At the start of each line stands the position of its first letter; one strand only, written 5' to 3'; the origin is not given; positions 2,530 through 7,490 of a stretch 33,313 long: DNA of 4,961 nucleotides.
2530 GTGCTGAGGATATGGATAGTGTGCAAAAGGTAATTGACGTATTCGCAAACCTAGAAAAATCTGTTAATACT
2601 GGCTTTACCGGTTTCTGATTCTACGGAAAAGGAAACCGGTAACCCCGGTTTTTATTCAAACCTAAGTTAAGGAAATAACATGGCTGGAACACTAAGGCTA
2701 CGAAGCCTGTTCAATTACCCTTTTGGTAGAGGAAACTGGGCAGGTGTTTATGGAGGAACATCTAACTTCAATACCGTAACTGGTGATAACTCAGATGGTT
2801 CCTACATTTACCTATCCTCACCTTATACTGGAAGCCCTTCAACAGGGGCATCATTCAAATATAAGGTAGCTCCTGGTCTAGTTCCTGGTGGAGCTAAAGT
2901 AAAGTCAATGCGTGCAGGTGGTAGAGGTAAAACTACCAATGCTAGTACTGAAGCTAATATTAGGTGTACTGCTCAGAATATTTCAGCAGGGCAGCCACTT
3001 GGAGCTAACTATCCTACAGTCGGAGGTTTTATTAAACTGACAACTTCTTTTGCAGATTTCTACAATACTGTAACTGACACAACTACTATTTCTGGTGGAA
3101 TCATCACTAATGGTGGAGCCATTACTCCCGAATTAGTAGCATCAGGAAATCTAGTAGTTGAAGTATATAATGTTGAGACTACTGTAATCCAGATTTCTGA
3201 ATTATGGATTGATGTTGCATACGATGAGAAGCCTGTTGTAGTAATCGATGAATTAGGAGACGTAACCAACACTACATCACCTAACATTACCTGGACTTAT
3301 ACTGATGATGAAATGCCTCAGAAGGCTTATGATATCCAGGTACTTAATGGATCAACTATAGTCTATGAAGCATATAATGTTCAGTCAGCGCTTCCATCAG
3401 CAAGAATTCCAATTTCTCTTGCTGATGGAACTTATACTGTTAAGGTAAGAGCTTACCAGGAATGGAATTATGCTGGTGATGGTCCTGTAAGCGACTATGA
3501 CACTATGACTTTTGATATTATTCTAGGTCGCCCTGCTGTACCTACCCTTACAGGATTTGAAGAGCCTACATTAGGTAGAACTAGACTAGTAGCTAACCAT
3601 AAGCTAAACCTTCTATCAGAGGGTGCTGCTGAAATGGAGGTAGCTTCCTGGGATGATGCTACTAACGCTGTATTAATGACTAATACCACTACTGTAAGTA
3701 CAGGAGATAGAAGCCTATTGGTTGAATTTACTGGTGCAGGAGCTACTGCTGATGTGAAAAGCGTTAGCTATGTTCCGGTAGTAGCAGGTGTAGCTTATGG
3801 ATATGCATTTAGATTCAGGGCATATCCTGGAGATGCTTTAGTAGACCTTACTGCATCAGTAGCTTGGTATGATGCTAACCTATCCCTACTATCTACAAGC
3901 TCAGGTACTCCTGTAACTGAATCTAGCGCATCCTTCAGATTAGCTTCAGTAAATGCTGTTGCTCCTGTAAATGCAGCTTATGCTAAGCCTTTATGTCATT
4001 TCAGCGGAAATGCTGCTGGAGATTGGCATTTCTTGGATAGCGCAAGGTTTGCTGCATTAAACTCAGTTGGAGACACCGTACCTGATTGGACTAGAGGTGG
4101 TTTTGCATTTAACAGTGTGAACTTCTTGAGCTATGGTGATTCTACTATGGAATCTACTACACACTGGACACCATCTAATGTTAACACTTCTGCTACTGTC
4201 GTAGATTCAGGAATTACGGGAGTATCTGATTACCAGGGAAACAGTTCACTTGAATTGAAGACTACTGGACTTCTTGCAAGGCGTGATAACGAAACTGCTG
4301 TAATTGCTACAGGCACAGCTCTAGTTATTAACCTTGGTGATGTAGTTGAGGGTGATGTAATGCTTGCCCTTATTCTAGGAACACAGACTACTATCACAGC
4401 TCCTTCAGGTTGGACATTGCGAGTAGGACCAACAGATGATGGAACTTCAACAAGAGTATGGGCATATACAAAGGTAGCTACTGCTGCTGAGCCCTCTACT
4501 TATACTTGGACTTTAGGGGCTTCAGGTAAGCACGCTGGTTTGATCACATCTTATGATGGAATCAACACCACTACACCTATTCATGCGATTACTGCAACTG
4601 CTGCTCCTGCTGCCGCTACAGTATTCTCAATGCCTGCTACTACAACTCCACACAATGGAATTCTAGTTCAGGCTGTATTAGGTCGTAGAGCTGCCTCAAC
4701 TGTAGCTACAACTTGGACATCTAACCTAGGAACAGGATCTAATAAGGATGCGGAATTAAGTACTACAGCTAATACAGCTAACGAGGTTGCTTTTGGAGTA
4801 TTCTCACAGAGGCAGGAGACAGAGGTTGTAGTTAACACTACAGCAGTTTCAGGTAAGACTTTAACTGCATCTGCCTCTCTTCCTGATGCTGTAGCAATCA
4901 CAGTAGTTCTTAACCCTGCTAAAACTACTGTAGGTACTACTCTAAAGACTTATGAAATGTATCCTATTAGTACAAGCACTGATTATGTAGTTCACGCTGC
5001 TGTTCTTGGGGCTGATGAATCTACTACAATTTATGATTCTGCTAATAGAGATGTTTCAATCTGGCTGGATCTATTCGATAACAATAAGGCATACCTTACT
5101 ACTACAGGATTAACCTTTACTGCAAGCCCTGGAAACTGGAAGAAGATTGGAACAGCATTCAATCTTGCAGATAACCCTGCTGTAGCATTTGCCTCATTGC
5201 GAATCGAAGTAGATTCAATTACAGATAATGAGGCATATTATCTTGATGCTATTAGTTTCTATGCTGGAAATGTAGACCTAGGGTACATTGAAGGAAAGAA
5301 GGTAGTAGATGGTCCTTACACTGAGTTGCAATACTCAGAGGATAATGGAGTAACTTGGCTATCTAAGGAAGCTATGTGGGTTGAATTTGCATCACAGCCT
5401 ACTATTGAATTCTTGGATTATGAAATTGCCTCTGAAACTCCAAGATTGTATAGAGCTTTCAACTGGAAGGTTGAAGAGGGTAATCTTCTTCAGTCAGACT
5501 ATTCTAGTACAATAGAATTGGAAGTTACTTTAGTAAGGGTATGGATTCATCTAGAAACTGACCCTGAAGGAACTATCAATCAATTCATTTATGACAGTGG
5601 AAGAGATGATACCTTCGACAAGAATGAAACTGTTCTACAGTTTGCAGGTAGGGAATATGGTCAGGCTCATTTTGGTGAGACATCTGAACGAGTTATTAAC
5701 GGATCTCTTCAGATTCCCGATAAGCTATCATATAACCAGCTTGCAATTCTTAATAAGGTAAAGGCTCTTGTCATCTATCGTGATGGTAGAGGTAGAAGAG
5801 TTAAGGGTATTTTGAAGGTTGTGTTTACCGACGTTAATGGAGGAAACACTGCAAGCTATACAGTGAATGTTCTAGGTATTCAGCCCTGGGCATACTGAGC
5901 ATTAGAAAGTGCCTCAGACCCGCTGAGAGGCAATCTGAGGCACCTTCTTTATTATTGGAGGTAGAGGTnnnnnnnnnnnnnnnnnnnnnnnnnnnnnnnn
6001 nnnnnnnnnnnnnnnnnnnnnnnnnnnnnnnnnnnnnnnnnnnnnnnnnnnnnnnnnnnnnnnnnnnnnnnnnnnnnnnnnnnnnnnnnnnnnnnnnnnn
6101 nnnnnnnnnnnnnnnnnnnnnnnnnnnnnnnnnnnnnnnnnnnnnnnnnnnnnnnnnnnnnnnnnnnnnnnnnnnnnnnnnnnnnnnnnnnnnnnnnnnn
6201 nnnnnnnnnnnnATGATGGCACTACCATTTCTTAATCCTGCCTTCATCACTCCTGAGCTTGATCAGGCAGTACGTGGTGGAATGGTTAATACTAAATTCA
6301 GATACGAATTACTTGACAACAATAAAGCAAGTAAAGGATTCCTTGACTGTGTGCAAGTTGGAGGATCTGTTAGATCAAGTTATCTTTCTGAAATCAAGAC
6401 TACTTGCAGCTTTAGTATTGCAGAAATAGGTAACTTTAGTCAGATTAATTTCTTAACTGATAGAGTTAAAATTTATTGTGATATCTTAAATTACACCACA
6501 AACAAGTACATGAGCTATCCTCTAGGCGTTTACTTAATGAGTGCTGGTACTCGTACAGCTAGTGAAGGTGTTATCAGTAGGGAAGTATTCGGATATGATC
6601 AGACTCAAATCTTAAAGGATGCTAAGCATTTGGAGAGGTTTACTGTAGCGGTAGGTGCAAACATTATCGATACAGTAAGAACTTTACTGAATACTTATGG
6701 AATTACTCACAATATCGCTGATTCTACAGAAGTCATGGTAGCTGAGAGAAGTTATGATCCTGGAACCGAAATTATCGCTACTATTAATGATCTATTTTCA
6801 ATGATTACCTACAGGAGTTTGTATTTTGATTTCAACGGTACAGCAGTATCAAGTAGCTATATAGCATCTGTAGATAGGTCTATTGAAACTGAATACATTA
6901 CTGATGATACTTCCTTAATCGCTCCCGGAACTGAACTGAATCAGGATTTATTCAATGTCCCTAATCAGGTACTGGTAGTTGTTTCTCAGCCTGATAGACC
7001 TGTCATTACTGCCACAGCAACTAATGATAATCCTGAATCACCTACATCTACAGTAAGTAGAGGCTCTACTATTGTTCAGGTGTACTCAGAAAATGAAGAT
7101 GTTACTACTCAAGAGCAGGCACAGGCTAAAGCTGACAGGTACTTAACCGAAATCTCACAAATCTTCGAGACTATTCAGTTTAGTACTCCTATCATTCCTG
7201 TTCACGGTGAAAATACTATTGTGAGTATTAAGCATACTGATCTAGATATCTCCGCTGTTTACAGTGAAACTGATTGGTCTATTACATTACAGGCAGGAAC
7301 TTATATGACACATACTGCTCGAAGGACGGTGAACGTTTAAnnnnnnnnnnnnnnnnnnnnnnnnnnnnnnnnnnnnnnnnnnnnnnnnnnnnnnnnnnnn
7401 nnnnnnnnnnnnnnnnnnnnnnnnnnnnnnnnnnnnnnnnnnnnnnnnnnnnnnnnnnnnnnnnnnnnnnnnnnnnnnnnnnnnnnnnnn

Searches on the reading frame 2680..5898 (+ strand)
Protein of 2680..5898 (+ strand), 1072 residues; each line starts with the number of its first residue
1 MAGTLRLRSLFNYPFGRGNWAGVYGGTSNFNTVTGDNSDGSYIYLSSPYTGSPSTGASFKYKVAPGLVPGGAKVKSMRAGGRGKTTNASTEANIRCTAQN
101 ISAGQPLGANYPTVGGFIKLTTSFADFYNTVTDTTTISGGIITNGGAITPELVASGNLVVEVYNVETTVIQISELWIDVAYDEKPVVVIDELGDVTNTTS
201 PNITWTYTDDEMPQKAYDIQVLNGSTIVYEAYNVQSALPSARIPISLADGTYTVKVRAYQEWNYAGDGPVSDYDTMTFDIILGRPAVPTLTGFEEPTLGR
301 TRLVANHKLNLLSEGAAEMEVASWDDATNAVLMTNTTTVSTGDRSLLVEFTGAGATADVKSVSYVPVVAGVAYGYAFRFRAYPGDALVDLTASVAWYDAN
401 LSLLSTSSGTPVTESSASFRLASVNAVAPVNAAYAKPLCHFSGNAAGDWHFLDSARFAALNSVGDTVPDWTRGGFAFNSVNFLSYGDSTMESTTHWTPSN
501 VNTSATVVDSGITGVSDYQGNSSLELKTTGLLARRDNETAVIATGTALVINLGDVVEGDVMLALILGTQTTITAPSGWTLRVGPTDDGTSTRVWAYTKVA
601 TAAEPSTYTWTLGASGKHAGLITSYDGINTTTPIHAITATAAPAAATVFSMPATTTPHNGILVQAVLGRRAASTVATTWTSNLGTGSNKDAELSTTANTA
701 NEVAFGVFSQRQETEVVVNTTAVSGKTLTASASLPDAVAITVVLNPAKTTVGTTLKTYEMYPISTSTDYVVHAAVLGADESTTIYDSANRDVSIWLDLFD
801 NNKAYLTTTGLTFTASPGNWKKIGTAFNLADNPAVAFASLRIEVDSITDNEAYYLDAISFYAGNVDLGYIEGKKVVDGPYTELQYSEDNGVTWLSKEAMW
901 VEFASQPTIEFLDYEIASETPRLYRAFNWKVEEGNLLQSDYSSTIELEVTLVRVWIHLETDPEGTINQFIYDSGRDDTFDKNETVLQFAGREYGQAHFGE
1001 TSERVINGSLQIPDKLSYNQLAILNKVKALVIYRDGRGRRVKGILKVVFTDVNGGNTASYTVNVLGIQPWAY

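Call 12: search_protein_families(library=phrogs, proteins=[window:2680-5898:+], max_evalue=0.001)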
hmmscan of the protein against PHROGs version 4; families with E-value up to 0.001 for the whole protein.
window:2680-5898:+ (1072 aa): 2 families
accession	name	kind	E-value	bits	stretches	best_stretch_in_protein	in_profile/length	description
phrog_10519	-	head and packaging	1.1e-09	38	2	887-1043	670-802/831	virion structural protein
phrog_16363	-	unknown function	4.7e-08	32.8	1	316-523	177-367/757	-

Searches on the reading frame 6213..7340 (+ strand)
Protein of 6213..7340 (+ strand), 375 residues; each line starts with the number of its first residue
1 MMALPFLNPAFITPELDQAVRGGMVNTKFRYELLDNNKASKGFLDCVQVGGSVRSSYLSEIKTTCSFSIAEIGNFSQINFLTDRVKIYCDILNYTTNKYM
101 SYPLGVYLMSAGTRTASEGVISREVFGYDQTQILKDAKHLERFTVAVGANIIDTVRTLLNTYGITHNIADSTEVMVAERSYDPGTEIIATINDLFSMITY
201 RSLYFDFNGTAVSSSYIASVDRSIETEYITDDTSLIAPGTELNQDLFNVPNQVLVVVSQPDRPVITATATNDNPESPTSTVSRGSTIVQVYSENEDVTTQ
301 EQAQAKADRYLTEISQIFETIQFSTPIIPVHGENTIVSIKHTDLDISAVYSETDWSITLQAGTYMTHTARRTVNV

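Call 12: search_protein_families(library=phrogs, proteins=[window:6213-7340:+], max_evalue=0.001)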
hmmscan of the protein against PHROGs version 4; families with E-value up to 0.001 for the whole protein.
window:6213-7340:+ (375 aa): 2 families
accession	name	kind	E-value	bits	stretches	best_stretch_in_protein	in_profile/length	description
phrog_26795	-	unknown function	1.4e-50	173.5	1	76-375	416-728/728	-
phrog_1887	-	tail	4.9e-38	132.5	1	30-373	305-656/670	tail protein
